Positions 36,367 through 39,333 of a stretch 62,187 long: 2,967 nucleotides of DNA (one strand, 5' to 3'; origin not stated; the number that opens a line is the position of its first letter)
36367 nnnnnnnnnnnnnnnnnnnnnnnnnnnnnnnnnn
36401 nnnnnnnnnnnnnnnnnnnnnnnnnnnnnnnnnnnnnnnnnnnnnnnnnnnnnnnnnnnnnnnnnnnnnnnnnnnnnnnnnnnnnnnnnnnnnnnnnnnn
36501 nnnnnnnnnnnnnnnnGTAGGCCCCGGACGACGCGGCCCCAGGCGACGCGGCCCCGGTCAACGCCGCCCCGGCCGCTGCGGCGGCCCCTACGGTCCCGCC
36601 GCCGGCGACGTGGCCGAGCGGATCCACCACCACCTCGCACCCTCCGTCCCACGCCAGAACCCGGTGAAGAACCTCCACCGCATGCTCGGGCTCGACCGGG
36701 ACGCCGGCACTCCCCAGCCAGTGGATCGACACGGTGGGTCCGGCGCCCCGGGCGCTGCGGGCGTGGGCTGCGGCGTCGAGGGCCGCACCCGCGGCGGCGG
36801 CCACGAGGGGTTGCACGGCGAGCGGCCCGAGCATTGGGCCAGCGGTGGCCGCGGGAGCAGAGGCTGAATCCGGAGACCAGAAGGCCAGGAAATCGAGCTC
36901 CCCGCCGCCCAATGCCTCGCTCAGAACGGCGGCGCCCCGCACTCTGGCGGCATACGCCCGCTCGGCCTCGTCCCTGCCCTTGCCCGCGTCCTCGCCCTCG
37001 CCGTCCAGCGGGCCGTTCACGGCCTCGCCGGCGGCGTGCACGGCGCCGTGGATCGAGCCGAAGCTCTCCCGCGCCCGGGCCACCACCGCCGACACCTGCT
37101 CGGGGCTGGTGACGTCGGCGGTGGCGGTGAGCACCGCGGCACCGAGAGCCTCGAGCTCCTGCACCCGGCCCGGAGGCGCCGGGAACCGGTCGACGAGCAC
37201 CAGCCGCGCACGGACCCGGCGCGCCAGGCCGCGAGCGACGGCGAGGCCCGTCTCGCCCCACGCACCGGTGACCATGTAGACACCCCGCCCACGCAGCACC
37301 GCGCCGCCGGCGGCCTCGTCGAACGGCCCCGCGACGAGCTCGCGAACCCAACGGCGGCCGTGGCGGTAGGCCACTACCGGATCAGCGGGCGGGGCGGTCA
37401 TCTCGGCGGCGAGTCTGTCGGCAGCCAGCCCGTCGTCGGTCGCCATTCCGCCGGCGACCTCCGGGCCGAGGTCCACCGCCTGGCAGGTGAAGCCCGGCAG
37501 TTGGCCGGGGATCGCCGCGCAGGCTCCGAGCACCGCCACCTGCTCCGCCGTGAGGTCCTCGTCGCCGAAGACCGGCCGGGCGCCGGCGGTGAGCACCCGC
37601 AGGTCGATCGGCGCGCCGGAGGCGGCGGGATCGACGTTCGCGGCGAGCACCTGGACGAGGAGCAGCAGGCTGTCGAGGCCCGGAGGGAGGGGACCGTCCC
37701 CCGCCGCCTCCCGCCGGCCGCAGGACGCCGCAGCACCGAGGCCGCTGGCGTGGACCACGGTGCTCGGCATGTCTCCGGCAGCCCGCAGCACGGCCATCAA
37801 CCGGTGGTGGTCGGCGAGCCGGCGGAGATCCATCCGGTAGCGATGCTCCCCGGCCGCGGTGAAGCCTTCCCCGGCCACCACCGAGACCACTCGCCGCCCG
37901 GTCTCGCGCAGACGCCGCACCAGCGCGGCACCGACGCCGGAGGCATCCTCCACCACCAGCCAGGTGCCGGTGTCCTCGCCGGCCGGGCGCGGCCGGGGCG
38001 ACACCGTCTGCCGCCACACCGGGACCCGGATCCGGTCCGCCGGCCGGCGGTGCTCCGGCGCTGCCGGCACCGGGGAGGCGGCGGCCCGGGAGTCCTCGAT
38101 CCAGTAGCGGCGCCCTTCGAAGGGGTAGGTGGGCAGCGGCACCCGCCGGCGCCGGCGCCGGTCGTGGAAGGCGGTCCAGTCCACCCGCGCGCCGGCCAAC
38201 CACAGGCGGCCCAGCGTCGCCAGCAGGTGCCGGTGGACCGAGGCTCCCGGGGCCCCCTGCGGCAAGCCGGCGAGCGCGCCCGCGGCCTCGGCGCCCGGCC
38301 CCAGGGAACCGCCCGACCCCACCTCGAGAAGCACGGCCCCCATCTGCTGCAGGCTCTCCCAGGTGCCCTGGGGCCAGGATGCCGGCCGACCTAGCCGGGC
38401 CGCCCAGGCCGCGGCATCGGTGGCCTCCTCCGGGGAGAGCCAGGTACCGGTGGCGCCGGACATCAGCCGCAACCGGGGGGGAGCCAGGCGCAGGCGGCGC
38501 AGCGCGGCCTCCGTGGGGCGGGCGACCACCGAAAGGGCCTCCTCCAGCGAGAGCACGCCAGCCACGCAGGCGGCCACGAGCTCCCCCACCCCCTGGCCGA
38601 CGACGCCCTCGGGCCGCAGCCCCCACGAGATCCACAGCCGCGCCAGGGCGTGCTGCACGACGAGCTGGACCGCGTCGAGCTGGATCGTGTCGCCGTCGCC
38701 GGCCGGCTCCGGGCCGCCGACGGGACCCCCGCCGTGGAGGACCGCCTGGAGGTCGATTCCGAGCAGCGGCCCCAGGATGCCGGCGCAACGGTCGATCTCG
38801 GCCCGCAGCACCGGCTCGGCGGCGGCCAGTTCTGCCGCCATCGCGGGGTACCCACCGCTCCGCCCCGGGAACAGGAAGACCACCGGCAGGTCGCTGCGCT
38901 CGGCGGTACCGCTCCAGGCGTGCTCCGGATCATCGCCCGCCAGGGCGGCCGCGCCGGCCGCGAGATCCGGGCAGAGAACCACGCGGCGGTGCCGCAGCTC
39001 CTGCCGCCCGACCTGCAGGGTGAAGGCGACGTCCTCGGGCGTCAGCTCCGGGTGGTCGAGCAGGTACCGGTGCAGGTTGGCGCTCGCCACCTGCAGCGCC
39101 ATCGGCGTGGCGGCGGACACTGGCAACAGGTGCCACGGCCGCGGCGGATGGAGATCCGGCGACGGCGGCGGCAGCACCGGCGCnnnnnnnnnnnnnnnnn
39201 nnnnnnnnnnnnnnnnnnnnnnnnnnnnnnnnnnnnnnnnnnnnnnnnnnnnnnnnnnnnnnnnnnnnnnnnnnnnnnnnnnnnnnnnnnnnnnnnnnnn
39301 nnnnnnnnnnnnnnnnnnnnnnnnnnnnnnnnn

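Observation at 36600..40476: PKS module with intact KS but dead AT and dead KR after the thiazole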

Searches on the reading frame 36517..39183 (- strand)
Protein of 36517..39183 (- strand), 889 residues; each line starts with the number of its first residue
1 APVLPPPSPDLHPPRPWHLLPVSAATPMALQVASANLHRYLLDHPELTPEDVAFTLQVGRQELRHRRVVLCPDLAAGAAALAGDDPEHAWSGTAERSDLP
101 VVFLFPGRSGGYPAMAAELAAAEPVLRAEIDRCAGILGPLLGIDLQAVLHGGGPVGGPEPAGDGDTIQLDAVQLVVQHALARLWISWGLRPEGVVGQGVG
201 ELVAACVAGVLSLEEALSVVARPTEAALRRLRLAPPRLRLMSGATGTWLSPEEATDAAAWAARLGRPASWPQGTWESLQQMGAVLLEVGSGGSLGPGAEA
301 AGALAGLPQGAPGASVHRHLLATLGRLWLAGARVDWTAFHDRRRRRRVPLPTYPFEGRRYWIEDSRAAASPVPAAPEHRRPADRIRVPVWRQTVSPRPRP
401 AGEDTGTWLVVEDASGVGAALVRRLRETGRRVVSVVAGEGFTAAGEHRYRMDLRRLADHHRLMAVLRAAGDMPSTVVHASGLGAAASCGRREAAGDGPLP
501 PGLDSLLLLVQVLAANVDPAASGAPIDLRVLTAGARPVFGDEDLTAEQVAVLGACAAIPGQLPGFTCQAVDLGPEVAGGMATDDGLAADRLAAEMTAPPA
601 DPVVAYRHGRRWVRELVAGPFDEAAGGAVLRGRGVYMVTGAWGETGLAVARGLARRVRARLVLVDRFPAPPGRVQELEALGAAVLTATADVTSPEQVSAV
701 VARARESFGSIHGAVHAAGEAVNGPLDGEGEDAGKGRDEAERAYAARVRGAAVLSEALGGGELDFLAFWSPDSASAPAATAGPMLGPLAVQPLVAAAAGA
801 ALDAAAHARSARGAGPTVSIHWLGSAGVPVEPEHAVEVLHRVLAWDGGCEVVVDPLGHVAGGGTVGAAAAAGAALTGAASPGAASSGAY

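Call 30: find_related_loci(query=window:36517-39183:-, collection=genome_contigs, flank=10000)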
Query window:36517-39183:- (889 aa) in genome_contigs; peptide patterns used: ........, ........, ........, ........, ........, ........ (x = any residue, [..] = any of these).
51 stretches matched a pattern; 7 encode a relative of the query (tblastn E <= 1e-3); 7 distinct loci.
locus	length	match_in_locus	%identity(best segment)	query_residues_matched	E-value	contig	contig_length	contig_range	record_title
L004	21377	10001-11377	37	5-371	5e-31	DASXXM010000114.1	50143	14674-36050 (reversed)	MAG TPA_asm: Pseudonocardiaceae bacterium isolate SMAG_U4798 k141_3152610, whole genome shotgun sequence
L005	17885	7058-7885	31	45-374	9e-17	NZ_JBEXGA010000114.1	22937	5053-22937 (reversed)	Streptomyces sp. NPDC005336 NPDC005336_290_E3.ctg-0114, whole genome shotgun sequence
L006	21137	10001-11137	36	63-375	2e-10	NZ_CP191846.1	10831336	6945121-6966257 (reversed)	Actinoplanes sp. CA-252034 chromosome, complete genome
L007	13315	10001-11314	32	3-364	1e-10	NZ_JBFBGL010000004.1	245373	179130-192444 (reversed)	Amycolatopsis sp. NPDC089917 NPDC089917_189_A8.ctg-0004, whole genome shotgun sequence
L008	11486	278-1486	31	19-368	2e-10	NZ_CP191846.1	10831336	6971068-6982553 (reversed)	Actinoplanes sp. CA-252034 chromosome, complete genome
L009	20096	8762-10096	41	49-422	1e-19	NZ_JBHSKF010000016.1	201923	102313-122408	Actinokineospora guangxiensis strain CGMCC 4.7154 spades_K_17_127_16, whole genome shotgun sequence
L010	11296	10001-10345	33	101-221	4e-9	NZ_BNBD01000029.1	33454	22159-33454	Streptomyces mashuensis strain JCM 4059 sequence29, whole genome shotgun sequence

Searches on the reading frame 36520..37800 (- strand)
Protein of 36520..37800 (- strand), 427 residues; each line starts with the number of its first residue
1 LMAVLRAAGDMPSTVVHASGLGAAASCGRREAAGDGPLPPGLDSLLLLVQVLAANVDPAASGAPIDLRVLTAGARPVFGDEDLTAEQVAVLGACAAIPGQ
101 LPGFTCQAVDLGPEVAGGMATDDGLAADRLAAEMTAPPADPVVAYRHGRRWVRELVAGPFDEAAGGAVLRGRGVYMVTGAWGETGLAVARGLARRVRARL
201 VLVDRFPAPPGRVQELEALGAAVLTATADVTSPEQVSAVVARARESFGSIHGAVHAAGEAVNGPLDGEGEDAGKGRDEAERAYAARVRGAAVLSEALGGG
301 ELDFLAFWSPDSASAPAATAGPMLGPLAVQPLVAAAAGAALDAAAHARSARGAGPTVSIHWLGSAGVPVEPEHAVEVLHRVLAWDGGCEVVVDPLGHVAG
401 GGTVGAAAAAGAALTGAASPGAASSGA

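Call 11: search_solved_structures(query=window:36520-37800:-, show_alignments=3, max_evalue=0.001)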
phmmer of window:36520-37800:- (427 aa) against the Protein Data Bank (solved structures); distinct sequences matched with E-value up to 0.001: 25.
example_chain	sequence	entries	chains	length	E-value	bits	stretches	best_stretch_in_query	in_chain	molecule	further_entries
5d2e_A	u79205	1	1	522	1.5e-14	57.3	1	96-366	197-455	MlnE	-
4j1q_A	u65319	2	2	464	7.5e-11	45.2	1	138-361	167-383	Polyketide synthase PksJ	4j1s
3svt_A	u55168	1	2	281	4.8e-07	32.7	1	174-271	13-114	Short-chain type dehydrogenase/reductase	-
3tpc_A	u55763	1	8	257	5e-07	32.6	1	173-267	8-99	Short chain alcohol dehydrogenase-related dehydrogenase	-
2a4k_A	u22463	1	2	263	1.9e-06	30.7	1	174-260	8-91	3-oxoacyl-[acyl carrier protein] reductase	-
3edm_A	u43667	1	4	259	2.2e-06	30.5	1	176-261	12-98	Short chain dehydrogenase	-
3ai1_A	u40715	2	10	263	1.1e-05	28.2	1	174-300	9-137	NADPH-sorbose reductase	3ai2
3ai3_A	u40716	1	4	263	1.2e-05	28.1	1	174-271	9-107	NADPH-sorbose reductase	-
1e3s_A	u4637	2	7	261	3.2e-05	26.6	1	172-261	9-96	SHORT CHAIN 3-HYDROXYACYL-COA DEHYDROGENASE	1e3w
1e3w_A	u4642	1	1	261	3.3e-05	26.6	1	172-261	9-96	SHORT CHAIN 3-HYDROXYACYL-COA DEHYDROGENASE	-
1e6w_A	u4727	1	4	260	3.6e-05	26.5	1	172-261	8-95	SHORT CHAIN 3-HYDROXYACYL-COA DEHYDROGENASE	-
5x8h_A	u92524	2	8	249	0.00011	24.9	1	173-265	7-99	Short-chain dehydrogenase reductase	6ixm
5ktk_A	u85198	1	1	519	0.00021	24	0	120-322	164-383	Polyketide synthase PksJ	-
4nim_A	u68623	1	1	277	0.00025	23.7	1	166-264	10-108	Versicolorin reductase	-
7wkq_A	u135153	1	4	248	0.00028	23.6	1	176-271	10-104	halohydrin dehalogenase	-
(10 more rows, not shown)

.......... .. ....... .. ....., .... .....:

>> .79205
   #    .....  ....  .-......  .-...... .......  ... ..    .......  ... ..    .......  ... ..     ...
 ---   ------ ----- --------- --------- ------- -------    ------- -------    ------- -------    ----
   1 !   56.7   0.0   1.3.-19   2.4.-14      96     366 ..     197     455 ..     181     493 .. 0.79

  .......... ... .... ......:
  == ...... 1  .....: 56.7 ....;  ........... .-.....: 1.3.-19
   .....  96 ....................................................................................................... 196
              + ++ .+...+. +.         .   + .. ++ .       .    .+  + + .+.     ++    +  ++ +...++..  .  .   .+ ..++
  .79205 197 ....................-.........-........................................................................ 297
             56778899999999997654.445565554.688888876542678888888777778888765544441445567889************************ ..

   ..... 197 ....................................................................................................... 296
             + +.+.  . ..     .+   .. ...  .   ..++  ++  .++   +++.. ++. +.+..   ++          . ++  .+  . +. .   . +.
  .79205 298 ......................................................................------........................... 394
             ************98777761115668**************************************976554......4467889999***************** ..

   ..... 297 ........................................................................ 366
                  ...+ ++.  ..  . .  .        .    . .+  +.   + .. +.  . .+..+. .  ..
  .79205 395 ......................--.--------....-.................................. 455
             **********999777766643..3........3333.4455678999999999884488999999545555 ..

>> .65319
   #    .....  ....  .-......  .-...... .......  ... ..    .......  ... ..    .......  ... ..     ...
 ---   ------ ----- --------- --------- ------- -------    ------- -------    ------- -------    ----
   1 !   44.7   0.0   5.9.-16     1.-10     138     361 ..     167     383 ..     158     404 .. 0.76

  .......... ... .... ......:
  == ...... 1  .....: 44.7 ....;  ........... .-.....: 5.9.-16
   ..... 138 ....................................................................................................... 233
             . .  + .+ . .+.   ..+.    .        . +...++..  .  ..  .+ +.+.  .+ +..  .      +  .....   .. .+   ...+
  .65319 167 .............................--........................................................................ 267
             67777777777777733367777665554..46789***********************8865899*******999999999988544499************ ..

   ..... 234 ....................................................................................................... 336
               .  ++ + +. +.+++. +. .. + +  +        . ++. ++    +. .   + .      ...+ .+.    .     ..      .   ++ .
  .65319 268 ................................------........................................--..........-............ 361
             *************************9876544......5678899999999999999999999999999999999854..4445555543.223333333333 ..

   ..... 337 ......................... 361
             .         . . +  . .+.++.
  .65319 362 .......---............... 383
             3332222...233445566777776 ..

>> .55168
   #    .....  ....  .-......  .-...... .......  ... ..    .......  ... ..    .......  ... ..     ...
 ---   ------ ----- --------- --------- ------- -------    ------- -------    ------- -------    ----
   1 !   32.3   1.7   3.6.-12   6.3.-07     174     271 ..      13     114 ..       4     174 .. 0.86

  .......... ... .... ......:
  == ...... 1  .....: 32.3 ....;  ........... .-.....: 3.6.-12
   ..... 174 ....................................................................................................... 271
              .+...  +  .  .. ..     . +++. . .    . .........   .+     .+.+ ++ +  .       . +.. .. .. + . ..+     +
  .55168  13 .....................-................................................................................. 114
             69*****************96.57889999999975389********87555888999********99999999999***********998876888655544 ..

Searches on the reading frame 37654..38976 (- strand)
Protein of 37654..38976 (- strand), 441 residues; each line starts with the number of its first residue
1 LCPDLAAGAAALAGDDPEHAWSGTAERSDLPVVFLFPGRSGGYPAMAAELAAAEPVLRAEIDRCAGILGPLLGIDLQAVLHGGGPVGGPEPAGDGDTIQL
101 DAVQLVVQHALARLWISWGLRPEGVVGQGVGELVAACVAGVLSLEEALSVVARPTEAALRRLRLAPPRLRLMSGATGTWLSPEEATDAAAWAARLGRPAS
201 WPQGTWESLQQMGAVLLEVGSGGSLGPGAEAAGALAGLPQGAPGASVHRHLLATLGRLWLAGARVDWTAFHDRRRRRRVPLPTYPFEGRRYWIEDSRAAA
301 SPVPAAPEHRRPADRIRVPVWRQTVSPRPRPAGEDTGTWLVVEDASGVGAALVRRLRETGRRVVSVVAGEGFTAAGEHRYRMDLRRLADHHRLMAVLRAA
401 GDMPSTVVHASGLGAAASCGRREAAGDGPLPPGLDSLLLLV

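Call 12: search_solved_structures(query=window:37654-38976:-, show_alignments=3, max_evalue=0.001)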
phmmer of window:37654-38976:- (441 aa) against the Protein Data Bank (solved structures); distinct sequences matched with E-value up to 0.001: 62 (the best 60 are shown).
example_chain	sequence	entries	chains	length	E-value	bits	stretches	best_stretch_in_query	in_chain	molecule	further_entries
8xjy_A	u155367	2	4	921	3.1e-35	125.3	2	152-305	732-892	Polyketide synthase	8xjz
8xju_A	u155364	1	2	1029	1.1e-34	123.5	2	152-306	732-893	Polyketide synthase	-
4mz0_A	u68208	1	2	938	3.8e-29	105.3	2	155-294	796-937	CurL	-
4qbu_A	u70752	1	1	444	4.3e-27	98.5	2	27-153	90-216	ZmaA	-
7m7j_B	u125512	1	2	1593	1.2e-23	87.2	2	16-154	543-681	EryAI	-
7m7i_B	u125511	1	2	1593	1.2e-23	87.1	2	16-154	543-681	EryAI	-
5yda_A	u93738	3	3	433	2.9e-23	85.9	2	31-153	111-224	PKS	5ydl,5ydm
7m7f_B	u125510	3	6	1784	1.4e-21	80.4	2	16-154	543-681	EryAI,6-deoxyerythronolide-B synthase EryA3, modules 5 and 6 chimera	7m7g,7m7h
8tjn_B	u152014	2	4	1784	1.4e-21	80.4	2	16-154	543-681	EryAI,6-deoxyerythronolide-B synthase EryA3, modules 5 and 6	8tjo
9pat_A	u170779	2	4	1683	6.9e-19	71.5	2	31-159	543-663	6-deoxyerythronolide-B synthase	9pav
9pat_C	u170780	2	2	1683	6.9e-19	71.5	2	31-159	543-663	6-deoxyerythronolide-B synthase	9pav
9pc6_A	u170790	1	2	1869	2.1e-18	69.9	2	31-159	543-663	6-deoxyerythronolide-B synthase,RifR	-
7s6b_A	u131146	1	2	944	2.1e-16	63.3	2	9-160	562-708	Polyketide synthase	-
8ee0_A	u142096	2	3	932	3e-16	62.8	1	24-160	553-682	6-deoxyerythronolide B synthase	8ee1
8jpt_A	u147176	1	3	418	4.5e-16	62.2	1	6-157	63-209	Polyene macrolide polyketide synthase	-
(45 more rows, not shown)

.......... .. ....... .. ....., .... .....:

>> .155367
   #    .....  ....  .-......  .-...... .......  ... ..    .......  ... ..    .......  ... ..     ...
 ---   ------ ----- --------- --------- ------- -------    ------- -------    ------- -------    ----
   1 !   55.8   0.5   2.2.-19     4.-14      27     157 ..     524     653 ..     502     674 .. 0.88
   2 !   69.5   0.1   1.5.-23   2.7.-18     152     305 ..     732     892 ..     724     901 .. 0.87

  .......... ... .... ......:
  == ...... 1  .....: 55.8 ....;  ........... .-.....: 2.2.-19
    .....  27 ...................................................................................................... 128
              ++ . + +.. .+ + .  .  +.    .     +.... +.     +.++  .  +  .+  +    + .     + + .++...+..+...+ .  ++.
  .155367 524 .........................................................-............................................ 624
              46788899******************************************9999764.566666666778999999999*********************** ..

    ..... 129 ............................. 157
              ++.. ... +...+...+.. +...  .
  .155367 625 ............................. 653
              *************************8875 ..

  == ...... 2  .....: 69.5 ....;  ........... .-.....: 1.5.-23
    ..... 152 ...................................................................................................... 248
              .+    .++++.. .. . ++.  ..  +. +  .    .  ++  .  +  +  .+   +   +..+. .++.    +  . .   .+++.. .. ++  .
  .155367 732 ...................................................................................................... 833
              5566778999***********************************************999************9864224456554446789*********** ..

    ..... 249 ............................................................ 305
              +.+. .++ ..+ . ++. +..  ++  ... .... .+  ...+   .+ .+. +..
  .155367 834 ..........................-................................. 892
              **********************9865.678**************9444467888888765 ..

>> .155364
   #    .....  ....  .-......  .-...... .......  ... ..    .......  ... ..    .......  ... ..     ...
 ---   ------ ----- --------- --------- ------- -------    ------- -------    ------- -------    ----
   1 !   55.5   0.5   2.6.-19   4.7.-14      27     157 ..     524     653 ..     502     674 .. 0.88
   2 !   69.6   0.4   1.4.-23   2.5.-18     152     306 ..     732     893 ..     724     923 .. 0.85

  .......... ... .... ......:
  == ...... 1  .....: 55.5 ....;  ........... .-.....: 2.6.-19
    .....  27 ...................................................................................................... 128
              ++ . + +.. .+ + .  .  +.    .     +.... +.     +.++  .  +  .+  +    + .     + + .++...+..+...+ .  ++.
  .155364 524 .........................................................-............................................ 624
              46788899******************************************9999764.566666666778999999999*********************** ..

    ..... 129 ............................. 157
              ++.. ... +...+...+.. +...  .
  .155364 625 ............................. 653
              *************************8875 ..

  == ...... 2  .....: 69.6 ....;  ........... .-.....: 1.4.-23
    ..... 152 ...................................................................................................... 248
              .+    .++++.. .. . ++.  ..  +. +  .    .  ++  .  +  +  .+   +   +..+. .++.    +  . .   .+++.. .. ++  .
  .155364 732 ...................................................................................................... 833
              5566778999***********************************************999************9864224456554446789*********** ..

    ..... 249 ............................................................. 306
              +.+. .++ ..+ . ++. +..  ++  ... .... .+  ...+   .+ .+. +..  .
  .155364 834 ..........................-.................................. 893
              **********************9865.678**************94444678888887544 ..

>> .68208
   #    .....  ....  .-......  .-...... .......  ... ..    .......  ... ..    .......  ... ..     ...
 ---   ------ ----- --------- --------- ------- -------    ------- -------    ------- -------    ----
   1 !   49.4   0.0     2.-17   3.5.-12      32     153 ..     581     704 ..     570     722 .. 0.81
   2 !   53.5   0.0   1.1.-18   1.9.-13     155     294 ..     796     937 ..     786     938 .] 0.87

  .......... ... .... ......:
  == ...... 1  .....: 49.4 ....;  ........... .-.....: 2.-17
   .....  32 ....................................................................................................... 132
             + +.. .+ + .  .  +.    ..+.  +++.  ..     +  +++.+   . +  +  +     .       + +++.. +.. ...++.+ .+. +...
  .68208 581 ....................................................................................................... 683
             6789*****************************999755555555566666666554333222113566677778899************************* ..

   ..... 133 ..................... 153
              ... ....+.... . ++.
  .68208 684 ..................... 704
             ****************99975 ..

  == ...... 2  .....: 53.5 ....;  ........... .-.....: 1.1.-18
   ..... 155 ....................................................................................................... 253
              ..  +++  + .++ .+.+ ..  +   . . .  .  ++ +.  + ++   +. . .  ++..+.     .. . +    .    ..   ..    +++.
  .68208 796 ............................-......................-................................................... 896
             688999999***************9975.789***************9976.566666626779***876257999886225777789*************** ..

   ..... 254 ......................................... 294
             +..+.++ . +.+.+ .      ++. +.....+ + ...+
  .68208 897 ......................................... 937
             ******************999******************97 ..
